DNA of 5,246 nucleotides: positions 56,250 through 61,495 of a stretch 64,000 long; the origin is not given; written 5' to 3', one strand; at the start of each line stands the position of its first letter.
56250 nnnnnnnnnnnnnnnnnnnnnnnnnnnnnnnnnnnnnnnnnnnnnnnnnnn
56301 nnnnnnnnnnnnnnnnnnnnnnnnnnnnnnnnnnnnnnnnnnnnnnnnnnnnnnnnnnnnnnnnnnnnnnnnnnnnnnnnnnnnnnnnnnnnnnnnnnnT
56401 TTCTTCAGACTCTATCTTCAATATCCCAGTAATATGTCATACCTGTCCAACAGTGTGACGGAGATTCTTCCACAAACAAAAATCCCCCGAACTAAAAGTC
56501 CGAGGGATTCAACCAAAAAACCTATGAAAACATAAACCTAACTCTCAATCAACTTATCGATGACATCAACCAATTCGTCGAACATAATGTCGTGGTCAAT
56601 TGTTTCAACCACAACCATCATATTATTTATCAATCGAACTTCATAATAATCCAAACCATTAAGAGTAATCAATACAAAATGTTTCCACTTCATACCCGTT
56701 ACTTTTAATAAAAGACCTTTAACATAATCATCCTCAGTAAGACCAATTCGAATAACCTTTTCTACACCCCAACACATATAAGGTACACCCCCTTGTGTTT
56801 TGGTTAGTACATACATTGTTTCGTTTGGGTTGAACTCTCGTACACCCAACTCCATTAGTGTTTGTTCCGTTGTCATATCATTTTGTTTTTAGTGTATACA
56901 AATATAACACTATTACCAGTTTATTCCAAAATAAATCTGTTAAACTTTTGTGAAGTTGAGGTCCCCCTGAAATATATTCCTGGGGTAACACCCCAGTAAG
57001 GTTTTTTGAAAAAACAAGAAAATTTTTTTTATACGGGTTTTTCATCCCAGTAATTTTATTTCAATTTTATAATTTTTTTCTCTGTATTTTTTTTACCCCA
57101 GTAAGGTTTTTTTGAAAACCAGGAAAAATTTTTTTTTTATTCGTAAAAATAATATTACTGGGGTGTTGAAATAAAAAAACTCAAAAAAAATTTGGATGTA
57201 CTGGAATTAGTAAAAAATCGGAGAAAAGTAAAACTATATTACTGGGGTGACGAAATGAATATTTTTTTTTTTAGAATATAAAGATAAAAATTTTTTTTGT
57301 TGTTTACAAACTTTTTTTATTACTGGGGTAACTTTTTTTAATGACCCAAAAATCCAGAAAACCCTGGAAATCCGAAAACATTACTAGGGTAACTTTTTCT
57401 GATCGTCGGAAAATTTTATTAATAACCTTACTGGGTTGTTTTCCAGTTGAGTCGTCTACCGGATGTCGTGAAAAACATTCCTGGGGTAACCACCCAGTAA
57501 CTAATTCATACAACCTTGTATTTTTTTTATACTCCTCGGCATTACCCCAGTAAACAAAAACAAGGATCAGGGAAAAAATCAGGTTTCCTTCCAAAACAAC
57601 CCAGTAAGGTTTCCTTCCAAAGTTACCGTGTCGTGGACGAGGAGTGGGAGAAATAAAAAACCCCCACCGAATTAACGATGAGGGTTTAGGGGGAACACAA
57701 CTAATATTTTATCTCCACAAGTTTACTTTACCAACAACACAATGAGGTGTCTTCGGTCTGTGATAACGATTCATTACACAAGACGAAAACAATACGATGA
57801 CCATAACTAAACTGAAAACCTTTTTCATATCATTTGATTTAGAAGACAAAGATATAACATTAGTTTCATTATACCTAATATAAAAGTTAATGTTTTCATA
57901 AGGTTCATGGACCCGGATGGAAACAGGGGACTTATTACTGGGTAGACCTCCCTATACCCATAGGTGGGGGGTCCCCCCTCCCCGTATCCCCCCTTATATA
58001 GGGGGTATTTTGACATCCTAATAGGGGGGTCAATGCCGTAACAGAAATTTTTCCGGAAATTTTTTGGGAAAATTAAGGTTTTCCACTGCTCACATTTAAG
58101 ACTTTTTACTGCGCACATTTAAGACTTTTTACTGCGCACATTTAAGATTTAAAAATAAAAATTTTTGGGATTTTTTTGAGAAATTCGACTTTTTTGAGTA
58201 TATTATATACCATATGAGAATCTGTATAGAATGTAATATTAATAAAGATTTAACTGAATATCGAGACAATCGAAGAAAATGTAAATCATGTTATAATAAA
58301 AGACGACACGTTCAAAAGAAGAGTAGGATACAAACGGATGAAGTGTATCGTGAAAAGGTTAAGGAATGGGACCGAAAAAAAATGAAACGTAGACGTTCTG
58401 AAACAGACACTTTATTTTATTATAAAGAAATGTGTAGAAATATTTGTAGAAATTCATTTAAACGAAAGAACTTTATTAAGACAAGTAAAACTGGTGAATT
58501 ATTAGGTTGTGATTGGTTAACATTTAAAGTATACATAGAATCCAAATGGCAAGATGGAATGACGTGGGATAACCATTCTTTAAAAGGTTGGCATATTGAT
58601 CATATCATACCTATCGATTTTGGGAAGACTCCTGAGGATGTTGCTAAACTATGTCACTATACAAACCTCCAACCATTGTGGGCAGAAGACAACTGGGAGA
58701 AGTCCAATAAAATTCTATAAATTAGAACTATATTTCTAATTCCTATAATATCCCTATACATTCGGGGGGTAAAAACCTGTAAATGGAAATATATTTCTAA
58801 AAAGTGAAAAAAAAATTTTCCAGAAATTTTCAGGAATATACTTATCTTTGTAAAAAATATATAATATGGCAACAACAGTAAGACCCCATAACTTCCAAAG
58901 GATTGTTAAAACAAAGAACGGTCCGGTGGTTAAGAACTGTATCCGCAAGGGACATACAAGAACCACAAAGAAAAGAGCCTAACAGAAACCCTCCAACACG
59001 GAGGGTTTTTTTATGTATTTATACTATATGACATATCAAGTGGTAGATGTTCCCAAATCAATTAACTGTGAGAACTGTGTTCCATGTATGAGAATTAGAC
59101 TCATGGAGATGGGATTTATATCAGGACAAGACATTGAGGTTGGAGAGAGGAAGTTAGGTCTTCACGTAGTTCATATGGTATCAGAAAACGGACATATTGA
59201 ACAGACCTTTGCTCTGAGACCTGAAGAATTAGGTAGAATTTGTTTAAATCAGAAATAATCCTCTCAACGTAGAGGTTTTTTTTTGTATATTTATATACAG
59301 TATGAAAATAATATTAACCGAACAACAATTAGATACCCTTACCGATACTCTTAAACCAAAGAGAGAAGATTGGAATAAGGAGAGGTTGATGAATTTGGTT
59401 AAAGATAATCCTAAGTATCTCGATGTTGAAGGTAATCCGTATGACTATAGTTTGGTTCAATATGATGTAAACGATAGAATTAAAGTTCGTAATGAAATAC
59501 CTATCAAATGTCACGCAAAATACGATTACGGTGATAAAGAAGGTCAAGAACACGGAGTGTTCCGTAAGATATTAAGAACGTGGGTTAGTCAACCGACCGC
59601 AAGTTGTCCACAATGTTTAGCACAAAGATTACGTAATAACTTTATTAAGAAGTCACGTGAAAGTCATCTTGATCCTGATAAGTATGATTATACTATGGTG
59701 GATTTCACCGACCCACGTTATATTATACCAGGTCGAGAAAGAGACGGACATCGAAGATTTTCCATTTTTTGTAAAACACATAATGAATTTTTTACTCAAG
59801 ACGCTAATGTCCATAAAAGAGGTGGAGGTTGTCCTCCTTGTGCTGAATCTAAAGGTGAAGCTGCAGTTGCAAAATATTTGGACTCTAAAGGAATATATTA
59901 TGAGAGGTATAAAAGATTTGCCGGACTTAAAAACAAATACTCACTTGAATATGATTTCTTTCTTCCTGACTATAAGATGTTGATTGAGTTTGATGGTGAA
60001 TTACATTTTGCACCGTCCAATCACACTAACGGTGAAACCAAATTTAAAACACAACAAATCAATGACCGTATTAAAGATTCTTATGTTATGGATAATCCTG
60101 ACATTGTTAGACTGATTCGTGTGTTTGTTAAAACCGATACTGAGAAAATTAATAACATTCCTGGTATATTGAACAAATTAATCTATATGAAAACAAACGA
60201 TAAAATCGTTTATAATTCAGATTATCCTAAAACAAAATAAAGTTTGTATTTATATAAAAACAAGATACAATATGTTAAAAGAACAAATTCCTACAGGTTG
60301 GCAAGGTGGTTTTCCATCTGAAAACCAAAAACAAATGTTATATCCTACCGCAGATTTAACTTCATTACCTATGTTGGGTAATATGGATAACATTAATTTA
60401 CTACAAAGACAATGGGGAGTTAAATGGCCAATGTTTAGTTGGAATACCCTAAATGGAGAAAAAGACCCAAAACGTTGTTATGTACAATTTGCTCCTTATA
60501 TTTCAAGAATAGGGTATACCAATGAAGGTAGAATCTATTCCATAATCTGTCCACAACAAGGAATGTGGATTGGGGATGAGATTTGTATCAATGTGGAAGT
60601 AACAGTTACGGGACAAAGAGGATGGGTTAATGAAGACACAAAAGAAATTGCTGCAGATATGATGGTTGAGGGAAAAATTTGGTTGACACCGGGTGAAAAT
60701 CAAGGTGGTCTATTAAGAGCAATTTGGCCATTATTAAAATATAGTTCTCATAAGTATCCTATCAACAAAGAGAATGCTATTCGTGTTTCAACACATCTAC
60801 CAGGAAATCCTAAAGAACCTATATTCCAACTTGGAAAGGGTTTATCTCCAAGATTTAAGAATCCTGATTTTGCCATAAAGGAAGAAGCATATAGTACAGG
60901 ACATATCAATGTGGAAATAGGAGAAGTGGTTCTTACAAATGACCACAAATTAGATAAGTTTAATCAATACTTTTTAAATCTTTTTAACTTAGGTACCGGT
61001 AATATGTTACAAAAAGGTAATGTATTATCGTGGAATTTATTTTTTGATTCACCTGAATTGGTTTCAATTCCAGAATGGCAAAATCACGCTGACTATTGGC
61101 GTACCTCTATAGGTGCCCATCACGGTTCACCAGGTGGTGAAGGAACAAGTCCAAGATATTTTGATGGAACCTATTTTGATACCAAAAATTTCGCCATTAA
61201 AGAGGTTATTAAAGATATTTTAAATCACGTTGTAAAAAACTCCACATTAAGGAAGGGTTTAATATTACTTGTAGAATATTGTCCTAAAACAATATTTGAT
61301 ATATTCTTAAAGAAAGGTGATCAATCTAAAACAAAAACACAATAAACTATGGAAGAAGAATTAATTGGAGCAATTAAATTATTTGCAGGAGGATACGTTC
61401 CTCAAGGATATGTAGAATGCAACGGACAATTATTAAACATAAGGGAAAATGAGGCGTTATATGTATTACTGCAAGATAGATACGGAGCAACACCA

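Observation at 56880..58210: Repeat-saturated divergent strand-switch region with iterons and a G/C palindrome: candidate origin or regulatory hub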

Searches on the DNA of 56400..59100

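Call 31: search_rna_families(source=window, start=56400, end=59100, threshold=evalue, max_evalue=1)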
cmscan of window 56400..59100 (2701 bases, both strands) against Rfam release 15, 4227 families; matches with E-value up to 1: 3.
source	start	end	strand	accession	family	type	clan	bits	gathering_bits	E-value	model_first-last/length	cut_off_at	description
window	57646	57774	-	RF00557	L10_leader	Cis-reg; leader;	-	26.1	44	0.16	1-138/138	no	Ribosomal protein L10 leader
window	58957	59014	+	RF01859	Phe_leader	Cis-reg; leader;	-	24.5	55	0.41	1-125/125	no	Phenylalanine leader peptide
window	56467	56514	-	RF01334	CRISPR-DR21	Gene; CRISPR;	-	23.5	48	0.53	1-37/37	no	CRISPR RNA direct repeat element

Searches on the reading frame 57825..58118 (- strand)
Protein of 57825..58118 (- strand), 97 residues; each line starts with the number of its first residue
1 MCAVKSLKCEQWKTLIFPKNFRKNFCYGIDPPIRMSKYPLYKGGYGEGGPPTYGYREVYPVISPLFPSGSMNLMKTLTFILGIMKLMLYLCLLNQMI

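Call 10: search_protein_families(library=pfam, proteins=[window:57825-58118:-], max_evalue=0.01)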
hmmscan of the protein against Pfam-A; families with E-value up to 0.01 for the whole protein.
window:57825-58118:- (97 aa): 0 families

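Call 11: search_protein_families(library=phrogs, proteins=[window:57825-58118:-], max_evalue=0.001)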
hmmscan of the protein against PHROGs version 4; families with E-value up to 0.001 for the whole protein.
window:57825-58118:- (97 aa): 0 families

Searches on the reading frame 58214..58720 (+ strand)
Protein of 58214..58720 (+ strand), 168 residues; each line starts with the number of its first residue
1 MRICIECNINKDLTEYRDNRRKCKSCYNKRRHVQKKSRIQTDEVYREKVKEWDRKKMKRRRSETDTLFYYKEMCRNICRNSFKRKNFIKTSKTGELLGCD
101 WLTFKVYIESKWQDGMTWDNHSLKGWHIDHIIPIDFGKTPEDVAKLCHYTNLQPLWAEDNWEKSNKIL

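Call 10: search_protein_families(library=pfam, proteins=[window:58214-58720:+], max_evalue=0.01)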
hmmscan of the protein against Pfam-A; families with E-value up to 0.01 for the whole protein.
window:58214-58720:+ (168 aa): 0 families

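Call 11: search_protein_families(library=phrogs, proteins=[window:58214-58720:+], max_evalue=0.001)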
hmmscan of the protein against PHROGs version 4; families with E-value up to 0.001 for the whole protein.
window:58214-58720:+ (168 aa): 2 families
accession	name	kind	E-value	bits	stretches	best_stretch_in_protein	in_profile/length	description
phrog_1035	-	DNA, RNA and nucleotide metabolism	4.5e-10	40.8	1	1-166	63-213/271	endonuclease VII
phrog_28061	-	unknown function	2.3e-06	29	1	116-168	6-58/62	-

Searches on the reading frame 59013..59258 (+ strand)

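Call 10: search_protein_families(library=pfam, proteins=[window:59013-59258:+], max_evalue=0.01)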
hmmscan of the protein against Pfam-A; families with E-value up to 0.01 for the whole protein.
window:59013-59258:+ (81 aa): 1 family
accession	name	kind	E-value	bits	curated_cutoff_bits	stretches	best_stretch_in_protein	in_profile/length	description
PF04023.20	FeoA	-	0.00032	21.2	23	1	24-77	22-71/74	FeoA domain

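Call 11: search_protein_families(library=phrogs, proteins=[window:59013-59258:+], max_evalue=0.001)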
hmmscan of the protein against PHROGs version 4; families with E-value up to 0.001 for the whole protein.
window:59013-59258:+ (81 aa): 0 families

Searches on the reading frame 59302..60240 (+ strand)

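Call 10: search_protein_families(library=pfam, proteins=[window:59302-60240:+], max_evalue=0.01)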
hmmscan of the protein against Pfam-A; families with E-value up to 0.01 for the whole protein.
window:59302-60240:+ (312 aa): 0 families

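Call 11: search_protein_families(library=phrogs, proteins=[window:59302-60240:+], max_evalue=0.001)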
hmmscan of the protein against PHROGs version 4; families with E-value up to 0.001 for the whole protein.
window:59302-60240:+ (312 aa): 8 families
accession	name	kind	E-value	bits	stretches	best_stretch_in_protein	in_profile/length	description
phrog_559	-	DNA, RNA and nucleotide metabolism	1.5e-35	124.1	1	69-305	216-424/607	HNH endonuclease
phrog_9084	-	DNA, RNA and nucleotide metabolism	1.5e-22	81.6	1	121-276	13-152/187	homing endonuclease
phrog_4538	-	unknown function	1e-18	68.5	1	152-265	197-308/447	-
phrog_4605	-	unknown function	4.6e-07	30.8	1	114-183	52-108/151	-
phrog_27771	-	unknown function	6.3e-06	26.2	1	213-273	464-522/549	-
phrog_681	-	DNA, RNA and nucleotide metabolism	0.00041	20.1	1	147-197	394-440/576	endonuclease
phrog_3339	-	DNA, RNA and nucleotide metabolism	0.00066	19.9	1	131-233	214-300/536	homing endonuclease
phrog_19778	-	unknown function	0.0008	19.6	0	213-273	282-340/362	-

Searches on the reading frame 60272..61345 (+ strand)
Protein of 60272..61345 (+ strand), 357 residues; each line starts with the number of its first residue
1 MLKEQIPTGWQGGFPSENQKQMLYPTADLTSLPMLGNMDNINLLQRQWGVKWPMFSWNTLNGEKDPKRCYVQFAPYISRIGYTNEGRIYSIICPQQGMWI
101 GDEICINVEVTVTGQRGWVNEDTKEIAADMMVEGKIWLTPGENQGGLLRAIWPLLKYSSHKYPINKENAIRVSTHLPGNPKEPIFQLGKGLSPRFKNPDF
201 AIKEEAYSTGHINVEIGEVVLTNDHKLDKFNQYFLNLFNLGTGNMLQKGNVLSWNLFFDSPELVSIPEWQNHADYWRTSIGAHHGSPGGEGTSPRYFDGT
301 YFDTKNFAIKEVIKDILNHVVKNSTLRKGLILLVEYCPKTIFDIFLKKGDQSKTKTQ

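Call 10: search_protein_families(library=pfam, proteins=[window:60272-61345:+], max_evalue=0.01)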
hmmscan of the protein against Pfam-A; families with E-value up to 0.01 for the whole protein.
window:60272-61345:+ (357 aa): 0 families

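Call 11: search_protein_families(library=phrogs, proteins=[window:60272-61345:+], max_evalue=0.001)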
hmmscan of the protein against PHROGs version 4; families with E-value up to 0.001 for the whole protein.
window:60272-61345:+ (357 aa): 0 families

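Call 19: find_related_loci(query=window:60272-61345:+, collection=viral_contigs, flank=10000)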
Query window:60272-61345:+ (357 aa) in viral_contigs; peptide patterns used: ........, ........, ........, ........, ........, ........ (x = any residue, [..] = any of these).
20 stretches matched a pattern; 19 encode a relative of the query (tblastn E <= 1e-3); 17 distinct loci.
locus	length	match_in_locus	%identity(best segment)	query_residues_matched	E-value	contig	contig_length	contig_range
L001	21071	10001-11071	97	1-357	0e+0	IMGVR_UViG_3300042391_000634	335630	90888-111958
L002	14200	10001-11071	96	1-357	0e+0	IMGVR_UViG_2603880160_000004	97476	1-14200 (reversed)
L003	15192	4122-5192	96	1-357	0e+0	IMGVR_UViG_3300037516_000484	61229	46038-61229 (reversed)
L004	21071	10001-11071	96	1-357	0e+0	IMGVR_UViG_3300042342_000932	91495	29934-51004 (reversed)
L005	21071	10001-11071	96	1-357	0e+0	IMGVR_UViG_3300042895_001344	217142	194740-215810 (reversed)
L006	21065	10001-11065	91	1-355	0e+0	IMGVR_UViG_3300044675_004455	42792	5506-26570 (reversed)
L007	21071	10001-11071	89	1-357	0e+0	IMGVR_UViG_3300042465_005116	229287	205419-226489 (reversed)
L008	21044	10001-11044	93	1-348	0e+0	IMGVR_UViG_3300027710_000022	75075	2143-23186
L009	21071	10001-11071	83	1-356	0e+0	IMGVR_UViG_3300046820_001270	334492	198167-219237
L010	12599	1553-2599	85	1-348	0e+0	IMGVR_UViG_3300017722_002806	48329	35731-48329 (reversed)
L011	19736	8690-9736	85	1-348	0e+0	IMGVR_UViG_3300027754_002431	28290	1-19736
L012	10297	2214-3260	84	1-348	0e+0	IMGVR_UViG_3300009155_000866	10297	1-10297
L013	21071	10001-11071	96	1-357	0e+0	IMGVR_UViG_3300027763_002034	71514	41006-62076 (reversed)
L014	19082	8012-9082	94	1-357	0e+0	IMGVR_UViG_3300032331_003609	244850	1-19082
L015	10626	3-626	91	145-352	1e-127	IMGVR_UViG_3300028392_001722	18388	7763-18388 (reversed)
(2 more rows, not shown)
